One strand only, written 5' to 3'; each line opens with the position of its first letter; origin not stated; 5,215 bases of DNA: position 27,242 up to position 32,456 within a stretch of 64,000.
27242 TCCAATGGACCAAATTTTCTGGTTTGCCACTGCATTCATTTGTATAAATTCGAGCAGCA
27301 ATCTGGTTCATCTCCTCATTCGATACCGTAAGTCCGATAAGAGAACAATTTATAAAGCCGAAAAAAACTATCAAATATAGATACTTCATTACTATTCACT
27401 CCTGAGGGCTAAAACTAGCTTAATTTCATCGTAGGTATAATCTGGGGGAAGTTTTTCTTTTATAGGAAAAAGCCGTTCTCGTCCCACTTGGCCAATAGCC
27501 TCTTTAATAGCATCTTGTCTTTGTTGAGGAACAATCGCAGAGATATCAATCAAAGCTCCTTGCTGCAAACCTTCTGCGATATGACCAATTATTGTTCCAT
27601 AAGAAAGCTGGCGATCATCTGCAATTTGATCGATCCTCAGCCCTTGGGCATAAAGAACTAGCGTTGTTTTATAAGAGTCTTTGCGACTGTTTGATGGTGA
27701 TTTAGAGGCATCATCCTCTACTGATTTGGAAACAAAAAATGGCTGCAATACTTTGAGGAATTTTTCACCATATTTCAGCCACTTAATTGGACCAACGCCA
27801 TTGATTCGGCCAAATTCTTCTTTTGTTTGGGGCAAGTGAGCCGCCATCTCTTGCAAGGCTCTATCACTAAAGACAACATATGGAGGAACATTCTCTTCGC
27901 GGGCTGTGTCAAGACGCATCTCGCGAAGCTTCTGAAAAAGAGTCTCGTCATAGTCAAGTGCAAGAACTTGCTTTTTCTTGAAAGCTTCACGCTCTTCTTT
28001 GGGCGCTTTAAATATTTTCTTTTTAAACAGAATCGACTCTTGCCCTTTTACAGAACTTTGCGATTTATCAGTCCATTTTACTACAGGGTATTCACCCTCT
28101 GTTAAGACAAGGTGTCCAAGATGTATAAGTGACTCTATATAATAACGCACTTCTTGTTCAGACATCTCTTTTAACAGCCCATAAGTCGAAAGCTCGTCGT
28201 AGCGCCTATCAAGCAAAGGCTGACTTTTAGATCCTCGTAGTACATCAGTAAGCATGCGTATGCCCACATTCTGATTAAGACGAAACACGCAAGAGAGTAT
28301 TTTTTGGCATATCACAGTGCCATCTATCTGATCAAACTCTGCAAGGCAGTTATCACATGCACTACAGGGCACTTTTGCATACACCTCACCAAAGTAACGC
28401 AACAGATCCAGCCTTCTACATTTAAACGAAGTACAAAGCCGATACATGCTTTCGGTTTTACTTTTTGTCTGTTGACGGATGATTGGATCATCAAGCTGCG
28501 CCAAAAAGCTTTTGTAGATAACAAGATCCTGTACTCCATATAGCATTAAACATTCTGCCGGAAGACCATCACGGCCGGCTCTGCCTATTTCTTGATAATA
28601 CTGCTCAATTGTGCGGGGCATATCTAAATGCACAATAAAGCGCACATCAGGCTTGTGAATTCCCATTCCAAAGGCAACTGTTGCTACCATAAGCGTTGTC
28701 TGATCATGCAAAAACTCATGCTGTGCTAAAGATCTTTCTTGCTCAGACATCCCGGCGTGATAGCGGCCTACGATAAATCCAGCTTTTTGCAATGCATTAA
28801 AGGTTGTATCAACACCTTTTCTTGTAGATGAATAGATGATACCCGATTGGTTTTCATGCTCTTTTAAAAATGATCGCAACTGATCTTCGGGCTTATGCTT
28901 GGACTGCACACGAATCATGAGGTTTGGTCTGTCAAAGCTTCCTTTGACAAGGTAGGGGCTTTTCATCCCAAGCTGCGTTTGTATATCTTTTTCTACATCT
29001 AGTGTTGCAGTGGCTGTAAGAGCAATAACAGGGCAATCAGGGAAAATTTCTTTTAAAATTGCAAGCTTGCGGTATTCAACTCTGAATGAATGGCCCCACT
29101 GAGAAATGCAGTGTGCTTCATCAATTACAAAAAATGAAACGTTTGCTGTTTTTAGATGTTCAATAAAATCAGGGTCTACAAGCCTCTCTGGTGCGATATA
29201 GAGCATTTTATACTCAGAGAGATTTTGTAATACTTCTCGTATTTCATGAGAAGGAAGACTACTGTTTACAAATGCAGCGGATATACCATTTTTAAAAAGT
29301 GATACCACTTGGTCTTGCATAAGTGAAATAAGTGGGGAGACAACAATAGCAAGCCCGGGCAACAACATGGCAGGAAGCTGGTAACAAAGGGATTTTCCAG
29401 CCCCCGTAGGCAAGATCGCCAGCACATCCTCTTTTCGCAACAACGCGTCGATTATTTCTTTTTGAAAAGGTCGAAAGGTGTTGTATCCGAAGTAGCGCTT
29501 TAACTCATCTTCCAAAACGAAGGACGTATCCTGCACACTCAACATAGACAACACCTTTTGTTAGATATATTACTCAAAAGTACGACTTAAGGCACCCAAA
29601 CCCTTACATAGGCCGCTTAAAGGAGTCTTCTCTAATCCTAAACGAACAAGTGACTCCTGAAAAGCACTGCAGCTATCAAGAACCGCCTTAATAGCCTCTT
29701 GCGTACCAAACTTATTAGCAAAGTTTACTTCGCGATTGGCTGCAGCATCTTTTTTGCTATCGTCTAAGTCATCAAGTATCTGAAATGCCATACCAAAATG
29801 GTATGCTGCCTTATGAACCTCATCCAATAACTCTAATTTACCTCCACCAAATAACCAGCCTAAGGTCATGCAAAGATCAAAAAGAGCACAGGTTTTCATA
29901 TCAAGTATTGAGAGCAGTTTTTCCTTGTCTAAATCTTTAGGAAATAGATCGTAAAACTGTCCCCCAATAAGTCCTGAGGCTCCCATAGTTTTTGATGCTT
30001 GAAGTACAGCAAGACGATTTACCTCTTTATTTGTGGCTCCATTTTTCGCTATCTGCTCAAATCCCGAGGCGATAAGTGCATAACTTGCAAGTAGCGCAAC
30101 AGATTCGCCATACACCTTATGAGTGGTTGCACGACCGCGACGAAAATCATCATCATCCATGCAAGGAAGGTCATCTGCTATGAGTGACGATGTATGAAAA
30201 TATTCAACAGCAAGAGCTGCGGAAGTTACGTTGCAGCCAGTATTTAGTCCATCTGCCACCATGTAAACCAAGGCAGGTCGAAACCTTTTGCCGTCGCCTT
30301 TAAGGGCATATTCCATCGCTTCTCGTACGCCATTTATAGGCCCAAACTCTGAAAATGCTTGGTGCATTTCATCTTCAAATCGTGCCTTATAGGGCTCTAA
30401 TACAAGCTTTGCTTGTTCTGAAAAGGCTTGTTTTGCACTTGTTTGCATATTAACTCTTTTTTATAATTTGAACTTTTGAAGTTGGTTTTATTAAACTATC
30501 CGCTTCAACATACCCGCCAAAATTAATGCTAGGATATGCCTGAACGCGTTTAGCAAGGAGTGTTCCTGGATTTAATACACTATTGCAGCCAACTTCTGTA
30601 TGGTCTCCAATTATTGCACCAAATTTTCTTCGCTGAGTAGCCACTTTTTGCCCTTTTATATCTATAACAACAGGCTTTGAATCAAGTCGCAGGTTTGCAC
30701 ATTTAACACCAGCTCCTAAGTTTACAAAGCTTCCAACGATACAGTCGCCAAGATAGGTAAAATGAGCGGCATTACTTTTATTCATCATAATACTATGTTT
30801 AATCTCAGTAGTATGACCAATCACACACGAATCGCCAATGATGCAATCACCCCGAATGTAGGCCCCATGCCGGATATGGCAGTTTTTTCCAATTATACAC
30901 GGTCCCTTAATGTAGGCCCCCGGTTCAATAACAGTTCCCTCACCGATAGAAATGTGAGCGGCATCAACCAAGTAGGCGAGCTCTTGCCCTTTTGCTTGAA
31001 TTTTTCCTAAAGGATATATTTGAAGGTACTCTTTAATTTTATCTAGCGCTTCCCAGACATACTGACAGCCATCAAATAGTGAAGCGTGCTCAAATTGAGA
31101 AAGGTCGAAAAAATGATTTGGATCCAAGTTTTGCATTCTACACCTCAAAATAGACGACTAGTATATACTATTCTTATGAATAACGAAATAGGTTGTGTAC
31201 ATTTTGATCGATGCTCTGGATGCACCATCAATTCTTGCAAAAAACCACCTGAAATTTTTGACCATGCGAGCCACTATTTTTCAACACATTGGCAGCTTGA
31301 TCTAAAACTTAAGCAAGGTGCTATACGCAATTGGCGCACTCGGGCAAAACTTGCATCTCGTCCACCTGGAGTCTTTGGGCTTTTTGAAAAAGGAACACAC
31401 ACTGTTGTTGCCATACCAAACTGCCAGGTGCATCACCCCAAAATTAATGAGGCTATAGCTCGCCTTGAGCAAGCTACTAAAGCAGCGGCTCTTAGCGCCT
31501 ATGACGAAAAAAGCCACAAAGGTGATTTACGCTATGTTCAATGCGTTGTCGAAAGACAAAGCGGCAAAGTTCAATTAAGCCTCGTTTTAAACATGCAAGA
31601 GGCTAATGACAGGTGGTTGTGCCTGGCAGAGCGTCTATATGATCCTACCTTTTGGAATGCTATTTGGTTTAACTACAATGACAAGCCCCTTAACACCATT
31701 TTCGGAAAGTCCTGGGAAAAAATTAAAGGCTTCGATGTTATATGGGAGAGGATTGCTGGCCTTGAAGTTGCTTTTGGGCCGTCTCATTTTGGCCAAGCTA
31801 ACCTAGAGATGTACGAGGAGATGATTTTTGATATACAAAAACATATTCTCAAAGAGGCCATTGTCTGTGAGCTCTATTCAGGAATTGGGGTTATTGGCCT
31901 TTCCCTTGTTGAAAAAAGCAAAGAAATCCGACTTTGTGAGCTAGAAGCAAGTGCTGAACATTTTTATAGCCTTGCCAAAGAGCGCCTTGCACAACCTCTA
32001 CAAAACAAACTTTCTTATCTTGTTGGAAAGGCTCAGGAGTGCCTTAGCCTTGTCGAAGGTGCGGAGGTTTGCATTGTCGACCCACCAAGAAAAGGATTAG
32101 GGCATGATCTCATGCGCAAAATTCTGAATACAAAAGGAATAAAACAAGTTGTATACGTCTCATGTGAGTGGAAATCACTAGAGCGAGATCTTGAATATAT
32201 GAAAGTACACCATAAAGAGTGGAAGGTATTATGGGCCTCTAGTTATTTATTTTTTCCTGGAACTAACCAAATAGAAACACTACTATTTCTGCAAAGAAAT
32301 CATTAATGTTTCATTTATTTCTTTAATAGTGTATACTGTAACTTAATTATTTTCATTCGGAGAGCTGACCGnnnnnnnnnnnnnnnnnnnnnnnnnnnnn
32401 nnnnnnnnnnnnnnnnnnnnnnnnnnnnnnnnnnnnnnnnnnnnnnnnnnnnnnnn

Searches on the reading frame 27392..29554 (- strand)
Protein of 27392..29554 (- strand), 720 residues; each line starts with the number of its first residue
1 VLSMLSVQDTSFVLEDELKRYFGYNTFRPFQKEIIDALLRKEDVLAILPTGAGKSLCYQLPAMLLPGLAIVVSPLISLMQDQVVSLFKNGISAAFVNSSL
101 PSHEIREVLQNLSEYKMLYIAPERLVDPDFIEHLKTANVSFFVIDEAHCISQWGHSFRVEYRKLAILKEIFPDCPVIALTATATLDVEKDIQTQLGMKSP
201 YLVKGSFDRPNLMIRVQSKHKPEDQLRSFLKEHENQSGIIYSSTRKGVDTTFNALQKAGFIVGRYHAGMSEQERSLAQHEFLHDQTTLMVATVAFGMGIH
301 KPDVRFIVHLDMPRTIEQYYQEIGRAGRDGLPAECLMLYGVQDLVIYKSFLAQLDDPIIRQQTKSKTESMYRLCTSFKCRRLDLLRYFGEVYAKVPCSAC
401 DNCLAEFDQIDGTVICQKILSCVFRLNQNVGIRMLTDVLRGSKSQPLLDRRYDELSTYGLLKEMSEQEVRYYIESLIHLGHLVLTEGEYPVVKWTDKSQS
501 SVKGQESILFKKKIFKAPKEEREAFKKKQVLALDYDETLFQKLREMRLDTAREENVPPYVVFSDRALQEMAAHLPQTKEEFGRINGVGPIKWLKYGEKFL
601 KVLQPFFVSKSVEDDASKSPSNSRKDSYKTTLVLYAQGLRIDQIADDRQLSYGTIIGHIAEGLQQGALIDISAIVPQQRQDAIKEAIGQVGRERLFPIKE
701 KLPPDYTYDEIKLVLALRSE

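Call 48: search_protein_families(library=pfam, proteins=[window:27392-29554:-], max_evalue=0.00001)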
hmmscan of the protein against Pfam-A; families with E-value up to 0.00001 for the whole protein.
window:27392-29554:- (720 aa): 7 families
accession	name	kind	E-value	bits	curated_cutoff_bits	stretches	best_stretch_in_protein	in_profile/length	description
PF09382.16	RQC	-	3.8e-29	101.2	23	1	407-514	2-109/114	RQC domain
PF00270.35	DEAD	-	1e-28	100.6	26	1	28-187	1-164/167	DEAD/DEAH box helicase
PF14493.12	HTH_40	-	5.2e-25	88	27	1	627-715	1-89/89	Helix-turn-helix domain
PF00570.28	HRDC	-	2.9e-23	82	23.8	1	537-603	2-68/68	HRDC domain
PF00271.37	Helicase_C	-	2.5e-22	79.7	23.5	1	224-330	4-110/110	Helicase conserved C-terminal domain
PF16124.10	RecQ_Zn_bind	-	2e-11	44.9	25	1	342-404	2-66/66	RecQ zinc-binding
PF04851.21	ResIII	-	9.2e-07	29.4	22.5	1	27-183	4-162/164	Type III restriction enzyme, res subunit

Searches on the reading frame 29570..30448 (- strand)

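Call 48: search_protein_families(library=pfam, proteins=[window:29570-30448:-], max_evalue=0.00001)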
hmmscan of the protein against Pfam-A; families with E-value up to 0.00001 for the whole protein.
window:29570-30448:- (292 aa): 1 family
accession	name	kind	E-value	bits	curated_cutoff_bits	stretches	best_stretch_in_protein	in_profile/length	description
PF00348.22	polyprenyl_synt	-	1.1e-36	126.8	27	1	41-236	4-196/251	Polyprenyl synthetase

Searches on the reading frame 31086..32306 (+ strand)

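Call 48: search_protein_families(library=pfam, proteins=[window:31086-32306:+], max_evalue=0.00001)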
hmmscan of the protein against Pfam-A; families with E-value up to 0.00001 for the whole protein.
window:31086-32306:+ (406 aa): 1 family
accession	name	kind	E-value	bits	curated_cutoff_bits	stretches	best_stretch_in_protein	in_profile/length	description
PF05958.17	tRNA_U5-meth_tr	-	4.8e-07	29.6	23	0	327-404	285-356/357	tRNA (Uracil-5-)-methyltransferase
